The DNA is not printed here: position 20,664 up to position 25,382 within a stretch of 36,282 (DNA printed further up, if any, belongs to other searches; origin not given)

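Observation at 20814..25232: Beads-on-a-string fibre: five collagen triple-helix tracts alternating with five paralogous C1q/TNF-like domains in one 1472-aa protein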

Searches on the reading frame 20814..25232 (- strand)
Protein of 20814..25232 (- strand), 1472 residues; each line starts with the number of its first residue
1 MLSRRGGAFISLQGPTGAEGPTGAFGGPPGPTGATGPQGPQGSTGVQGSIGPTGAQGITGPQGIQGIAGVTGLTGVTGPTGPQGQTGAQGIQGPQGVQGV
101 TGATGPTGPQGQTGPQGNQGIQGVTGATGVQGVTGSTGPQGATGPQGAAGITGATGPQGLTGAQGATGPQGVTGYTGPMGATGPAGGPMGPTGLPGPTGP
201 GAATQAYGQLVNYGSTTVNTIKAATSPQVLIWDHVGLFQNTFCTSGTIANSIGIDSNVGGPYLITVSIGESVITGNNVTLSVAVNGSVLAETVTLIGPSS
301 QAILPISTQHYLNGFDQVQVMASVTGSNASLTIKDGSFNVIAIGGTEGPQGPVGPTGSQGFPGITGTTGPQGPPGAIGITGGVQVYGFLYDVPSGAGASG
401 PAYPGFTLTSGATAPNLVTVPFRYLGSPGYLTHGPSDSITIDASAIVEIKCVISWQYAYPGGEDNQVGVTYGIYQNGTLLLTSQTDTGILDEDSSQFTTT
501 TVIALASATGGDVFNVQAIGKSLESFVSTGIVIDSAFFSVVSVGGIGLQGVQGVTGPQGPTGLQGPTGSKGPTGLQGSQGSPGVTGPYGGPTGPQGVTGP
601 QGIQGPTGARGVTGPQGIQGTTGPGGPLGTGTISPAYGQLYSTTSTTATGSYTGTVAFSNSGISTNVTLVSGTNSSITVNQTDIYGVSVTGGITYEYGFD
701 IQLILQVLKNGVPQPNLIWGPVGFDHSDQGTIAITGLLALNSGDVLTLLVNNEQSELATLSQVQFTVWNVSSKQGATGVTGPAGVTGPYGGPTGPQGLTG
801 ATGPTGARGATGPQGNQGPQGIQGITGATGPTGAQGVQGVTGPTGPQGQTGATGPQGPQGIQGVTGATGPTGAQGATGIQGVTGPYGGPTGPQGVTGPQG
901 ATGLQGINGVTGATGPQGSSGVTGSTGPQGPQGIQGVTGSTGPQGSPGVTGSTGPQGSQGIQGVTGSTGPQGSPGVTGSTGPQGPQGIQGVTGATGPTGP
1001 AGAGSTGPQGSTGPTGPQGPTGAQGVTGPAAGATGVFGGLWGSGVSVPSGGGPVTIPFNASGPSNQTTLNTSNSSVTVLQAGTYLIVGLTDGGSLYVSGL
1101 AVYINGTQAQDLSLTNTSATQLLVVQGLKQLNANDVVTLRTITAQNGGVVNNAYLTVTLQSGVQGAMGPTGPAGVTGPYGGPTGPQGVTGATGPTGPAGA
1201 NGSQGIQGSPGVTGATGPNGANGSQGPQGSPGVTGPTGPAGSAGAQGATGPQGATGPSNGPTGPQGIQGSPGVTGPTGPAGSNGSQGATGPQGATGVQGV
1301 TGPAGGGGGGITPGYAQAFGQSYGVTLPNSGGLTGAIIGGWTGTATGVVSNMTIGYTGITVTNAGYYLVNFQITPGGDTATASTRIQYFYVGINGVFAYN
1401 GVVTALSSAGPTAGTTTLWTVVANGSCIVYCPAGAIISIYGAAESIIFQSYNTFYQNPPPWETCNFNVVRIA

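Call 5: search_protein_families(library=pfam, proteins=[window:20814-25232:-], max_evalue=1)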
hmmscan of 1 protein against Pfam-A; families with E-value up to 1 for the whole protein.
window:20814-25232:- (1472 aa): 2 families
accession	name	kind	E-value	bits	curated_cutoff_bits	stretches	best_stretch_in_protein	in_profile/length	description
PF01391.23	Collagen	-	2.6e-84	277.4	27.2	15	1199-1257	1-59/60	Collagen triple helix repeat (20 copies)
PF18573.7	BclA_C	-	8.2e-05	22.9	38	1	1052-1157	16-124/128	BclA C-terminal domain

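Call 6: search_protein_families(library=phrogs, proteins=[window:20814-25232:-], max_evalue=0.1)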
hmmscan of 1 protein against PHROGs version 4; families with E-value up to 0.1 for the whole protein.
window:20814-25232:- (1472 aa): 40 families (the best 25 are shown)
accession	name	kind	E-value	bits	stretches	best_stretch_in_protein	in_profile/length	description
phrog_6320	-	tail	1.3e-183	613.7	8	1109-1412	31-352/745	tail fiber protein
phrog_5073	-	tail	3.8e-148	495.7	9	766-882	252-367/519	tail fiber protein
phrog_819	-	tail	1.2e-136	458.4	8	948-1256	502-731/1024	tail protein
phrog_8745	-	tail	3.6e-102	343.8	8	1132-1412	1348-1627/1803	tail fiber protein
phrog_366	-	tail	2.4e-84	285.5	13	772-858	303-385/474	tail fiber protein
phrog_30509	-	tail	4.9e-83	279.1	13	544-761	30-234/254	collagen like minor tail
phrog_3420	-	unknown function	5.3e-75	253.6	4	775-1055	81-377/929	-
phrog_1806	-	tail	4.7e-72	243.6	9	892-1016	107-230/276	collagen like minor tail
phrog_29268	-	unknown function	1.7e-68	232.3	8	761-906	392-532/653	-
phrog_1658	-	unknown function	3.6e-62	211.2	13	774-840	39-104/239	-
phrog_10972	-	tail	1e-61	210.3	12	70-137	155-222/343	tail fiber protein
phrog_28263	-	tail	1.1e-58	199.5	4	773-1038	503-955/1400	tail fiber protein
phrog_18350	-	tail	2.9e-57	195.2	11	94-200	106-211/253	tail fiber protein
phrog_26246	-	tail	8.5e-54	183.9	8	742-885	63-207/329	tail protein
phrog_36982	-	unknown function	4e-50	171.6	4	826-1311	241-711/944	-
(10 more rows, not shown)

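Call 8: search_dna_similar(query=window:20814-25232:-, collection=phages, mode=protein, max_rows=20)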
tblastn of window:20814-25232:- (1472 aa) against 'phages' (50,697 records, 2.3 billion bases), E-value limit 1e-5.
Records with a match: 1208; places in all: 3950; records where one place covers at least 80% of the query: 0.
Best place of each record, by identity: 60-80% 79; <60% 1129.
By first word of the organism name: Mycobacterium 410; Escherichia 135; Stx2a-converting 118; Propionibacterium 63; Klebsiella 53; Gordonia 49; Streptomyces 35; Stx1a-converting 34; Synechococcus 22; Bacillus 21; and 57 more.
By host as written in the record: Mycobacterium smegmatis mc2 155 308; - 230; Mycobacterium smegmatis mc#155 53; Escherichia coli 28; Propionibacterium acnes 27; Gordonia terrae 3612 21; Mycobacterium smegmatis mc2155 19; Erwinia amylovora 18; and 252 more.
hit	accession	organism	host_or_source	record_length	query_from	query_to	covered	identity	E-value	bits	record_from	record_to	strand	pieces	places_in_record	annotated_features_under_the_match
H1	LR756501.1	uncultured phage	metagenomic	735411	905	989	6%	63.5%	1e-10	73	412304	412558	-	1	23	record has no annotation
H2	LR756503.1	uncultured phage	metagenomic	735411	905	989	6%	63.5%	1e-10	73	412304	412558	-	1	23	record has no annotation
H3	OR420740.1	Roseobacter phage CRP-114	Paracoccaceae bacterium strain FZCC0023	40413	904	987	6%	63.2%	8e-12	77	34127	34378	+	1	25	collagen-like protein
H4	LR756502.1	uncultured phage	metagenomic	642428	904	989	6%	60.7%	6e-12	77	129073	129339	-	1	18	record has no annotation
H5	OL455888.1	Gordonia phage GiKK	Gordonia rubripertincta NRRL B-16540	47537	904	989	6%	60.5%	9e-14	83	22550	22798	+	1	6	31: hypothetical protein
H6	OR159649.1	Gordonia phage Jamzy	Gordonia rubripertincta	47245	904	989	6%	60.5%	2e-13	82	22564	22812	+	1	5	31: minor tail protein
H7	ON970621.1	Gordonia phage Button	Gordonia rubripertincta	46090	904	989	6%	60.5%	2e-13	82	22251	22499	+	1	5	29: minor tail protein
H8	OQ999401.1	Actinomycetia phage DSL-LC01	Actinomycetia bacterium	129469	905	989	6%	61.2%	7e-12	77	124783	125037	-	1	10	collagen-like protein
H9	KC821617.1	Cellulophaga phage phi17:1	Cellulophaga baltica #17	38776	905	989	6%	60.0%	5e-14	84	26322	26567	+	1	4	putative phage tail fiber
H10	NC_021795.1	Cellulophaga phage phi17:1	Cellulophaga baltica #17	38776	905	989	6%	60.0%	5e-14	84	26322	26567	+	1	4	tail fiber protein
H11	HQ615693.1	Synechococcus phage S-CRM01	Synechococcus sp. LC16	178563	904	989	6%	58.4%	3e-10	71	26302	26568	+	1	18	collagen triple helix repeat protein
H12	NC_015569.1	Synechococcus phage S-CRM01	Synechococcus sp. LC16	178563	904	989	6%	58.4%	3e-10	71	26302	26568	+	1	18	tail fiber protein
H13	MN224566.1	Mycobacterium phage Herbertwm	Mycobacterium aichiense ATCC 27280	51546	905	989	6%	59.1%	2e-11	75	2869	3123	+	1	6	4: hypothetical protein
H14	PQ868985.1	Gordonia phage RanchParmCat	Gordonia rubripertincta NRRL B-16540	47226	904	989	6%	58.1%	8e-14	83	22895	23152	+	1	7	31: hypothetical protein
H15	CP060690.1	Liberibacter phage P-Myan16-2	Candidatus Liberibacter asiaticus Myan16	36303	905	989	6%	58.8%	3e-13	81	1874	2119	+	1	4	record has no annotation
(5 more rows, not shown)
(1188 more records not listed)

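Call 18: find_encoding_contigs(protein=window:20814-25232:-, flank=10000, max_places=6)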
Protein window:20814-25232:- (1472 aa): no gene with exactly this product is on record in the collection.
